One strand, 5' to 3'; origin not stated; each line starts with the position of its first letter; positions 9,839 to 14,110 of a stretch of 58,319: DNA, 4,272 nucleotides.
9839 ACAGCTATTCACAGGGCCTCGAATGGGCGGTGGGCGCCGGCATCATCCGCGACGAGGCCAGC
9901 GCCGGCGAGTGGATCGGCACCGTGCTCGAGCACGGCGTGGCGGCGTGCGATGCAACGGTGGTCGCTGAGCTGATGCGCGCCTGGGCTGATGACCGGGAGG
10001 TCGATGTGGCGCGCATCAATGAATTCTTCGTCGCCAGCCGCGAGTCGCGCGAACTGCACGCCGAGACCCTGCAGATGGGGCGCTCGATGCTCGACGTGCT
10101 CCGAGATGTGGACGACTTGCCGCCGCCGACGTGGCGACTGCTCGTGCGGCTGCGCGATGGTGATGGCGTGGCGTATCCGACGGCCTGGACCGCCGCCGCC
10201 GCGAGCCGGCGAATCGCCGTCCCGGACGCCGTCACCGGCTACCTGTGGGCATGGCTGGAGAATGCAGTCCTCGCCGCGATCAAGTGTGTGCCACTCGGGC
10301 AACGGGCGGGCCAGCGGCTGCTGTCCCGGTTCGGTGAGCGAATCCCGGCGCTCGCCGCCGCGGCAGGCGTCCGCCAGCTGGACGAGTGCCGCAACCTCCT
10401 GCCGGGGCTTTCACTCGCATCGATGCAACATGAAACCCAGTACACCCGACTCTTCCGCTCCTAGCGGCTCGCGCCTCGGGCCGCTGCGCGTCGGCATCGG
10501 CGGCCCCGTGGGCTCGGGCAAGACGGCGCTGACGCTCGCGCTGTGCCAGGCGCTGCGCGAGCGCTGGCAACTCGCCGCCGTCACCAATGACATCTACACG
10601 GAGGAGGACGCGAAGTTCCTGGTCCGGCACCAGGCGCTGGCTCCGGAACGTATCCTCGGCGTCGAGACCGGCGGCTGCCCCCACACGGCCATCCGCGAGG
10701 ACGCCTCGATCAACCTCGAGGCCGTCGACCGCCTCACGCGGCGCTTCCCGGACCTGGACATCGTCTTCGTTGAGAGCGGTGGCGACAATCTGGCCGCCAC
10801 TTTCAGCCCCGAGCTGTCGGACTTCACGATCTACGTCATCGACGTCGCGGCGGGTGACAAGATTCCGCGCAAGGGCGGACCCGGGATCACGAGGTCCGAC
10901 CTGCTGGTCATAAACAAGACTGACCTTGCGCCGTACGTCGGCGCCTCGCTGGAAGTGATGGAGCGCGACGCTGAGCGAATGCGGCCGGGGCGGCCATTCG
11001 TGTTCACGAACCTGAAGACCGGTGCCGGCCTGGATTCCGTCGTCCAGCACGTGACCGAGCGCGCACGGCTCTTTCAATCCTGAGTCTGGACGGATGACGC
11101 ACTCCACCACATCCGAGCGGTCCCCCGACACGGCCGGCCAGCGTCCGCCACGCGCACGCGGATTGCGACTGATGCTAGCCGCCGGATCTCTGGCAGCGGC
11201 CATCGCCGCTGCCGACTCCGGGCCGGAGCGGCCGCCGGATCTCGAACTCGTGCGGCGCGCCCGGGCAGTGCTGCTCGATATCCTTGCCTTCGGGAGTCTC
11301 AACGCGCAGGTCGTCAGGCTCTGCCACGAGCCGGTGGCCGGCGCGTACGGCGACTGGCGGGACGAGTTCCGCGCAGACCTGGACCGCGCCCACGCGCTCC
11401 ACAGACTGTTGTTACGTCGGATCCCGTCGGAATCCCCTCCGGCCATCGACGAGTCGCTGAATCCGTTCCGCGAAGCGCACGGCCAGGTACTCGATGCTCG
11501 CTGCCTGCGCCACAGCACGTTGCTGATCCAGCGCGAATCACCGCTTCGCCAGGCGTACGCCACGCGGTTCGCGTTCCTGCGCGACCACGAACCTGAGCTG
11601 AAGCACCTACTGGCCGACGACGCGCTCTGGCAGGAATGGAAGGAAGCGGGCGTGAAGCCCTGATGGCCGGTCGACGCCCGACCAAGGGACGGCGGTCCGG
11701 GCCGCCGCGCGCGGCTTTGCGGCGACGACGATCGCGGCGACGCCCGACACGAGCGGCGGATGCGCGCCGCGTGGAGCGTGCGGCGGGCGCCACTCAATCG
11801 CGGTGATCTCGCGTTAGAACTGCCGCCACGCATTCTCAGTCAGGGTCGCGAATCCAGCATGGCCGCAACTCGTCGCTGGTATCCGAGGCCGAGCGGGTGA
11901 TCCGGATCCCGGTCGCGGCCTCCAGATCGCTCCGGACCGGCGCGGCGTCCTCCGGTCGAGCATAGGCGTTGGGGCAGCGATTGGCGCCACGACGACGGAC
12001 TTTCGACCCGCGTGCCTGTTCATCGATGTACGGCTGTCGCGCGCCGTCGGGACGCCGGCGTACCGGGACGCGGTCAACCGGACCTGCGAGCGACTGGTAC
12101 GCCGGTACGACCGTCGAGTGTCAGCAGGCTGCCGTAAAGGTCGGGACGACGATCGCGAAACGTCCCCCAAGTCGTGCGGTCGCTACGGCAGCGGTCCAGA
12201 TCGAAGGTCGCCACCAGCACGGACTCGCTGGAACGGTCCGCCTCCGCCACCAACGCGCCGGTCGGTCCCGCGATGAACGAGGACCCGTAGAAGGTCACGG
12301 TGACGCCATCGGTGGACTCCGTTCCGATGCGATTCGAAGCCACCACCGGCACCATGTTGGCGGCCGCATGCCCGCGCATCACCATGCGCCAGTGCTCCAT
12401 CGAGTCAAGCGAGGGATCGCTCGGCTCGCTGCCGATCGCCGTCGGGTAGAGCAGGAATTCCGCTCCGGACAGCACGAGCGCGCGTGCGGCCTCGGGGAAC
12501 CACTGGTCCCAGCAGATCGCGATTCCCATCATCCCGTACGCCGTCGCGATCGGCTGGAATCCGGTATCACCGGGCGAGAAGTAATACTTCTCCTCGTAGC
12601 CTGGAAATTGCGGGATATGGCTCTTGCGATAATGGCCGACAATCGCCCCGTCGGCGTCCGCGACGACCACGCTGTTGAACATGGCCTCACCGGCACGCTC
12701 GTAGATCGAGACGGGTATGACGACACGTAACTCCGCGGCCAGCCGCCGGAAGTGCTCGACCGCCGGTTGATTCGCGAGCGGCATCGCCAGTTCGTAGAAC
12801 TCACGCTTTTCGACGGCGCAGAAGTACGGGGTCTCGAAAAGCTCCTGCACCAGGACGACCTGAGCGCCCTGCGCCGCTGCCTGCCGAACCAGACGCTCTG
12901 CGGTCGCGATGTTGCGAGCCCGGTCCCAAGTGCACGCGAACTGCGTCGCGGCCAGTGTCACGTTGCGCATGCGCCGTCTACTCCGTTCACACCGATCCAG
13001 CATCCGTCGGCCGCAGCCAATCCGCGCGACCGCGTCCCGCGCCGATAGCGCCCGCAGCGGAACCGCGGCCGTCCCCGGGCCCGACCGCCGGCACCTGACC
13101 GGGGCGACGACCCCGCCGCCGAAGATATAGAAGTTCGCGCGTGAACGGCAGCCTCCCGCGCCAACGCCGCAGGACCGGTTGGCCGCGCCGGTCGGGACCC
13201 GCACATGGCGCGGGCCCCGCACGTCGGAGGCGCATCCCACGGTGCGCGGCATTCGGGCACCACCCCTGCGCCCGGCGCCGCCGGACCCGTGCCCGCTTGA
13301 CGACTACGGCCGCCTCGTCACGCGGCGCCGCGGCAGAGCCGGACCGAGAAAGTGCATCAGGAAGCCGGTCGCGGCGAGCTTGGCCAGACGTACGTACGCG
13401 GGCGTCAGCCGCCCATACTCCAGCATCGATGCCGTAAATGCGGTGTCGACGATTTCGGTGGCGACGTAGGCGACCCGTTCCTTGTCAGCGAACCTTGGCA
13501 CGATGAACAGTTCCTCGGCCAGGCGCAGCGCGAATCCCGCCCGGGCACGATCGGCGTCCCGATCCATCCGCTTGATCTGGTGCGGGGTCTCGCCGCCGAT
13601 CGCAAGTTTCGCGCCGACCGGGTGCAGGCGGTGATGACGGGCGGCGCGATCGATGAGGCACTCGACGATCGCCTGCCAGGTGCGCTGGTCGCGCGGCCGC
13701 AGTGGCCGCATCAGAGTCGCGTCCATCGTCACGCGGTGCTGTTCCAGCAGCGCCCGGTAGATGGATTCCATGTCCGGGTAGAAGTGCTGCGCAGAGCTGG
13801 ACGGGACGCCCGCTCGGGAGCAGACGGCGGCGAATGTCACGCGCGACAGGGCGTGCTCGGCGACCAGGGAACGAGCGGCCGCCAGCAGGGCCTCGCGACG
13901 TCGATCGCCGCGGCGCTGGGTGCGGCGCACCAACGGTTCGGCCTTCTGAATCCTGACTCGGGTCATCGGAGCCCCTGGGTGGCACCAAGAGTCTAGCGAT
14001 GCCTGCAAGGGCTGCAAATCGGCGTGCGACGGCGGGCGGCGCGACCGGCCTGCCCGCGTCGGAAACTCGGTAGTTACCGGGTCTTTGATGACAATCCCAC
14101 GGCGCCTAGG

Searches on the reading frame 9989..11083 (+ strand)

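Call 51: search_protein_families(library=pfam, proteins=[window:9989-11083:+], max_evalue=0.00001)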
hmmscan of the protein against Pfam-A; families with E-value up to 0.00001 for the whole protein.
window:9989-11083:+ (364 aa): 1 family
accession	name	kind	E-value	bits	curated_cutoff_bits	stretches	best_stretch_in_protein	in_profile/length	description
PF02492.25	cobW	-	2e-39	135.5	20.7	1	168-338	3-179/180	CobW/HypB/UreG, nucleotide-binding domain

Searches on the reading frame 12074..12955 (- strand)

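Call 23: search_protein_families(library=pfam, proteins=[window:12074-12955:-], max_evalue=0.001)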
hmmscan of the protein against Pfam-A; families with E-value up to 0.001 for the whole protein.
window:12074-12955:- (293 aa): 1 family
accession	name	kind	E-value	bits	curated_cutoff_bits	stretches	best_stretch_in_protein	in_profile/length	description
PF00795.27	CN_hydrolase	-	6.9e-58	196.4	23.2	1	2-260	3-255/256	Carbon-nitrogen hydrolase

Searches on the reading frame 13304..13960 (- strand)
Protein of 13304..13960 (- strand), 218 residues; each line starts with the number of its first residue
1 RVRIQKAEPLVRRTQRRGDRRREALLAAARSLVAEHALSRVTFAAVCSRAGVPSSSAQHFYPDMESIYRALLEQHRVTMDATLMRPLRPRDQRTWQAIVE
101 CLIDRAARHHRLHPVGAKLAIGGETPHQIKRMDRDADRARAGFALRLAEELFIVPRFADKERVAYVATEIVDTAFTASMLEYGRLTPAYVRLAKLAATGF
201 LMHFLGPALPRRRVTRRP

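Call 23: search_protein_families(library=pfam, proteins=[window:13304-13960:-], max_evalue=0.001)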
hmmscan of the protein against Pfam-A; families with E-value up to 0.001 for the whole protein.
window:13304-13960:- (218 aa): 2 families
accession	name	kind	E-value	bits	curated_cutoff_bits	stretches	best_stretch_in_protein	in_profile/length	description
PF17928.6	TetR_C_22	-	6e-08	33.5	26.4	1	94-203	2-111/113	Tetracyclin repressor-like, C-terminal domain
PF00440.29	TetR_N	-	1e-05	25.6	24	1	25-71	1-47/47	Bacterial regulatory proteins, tetR family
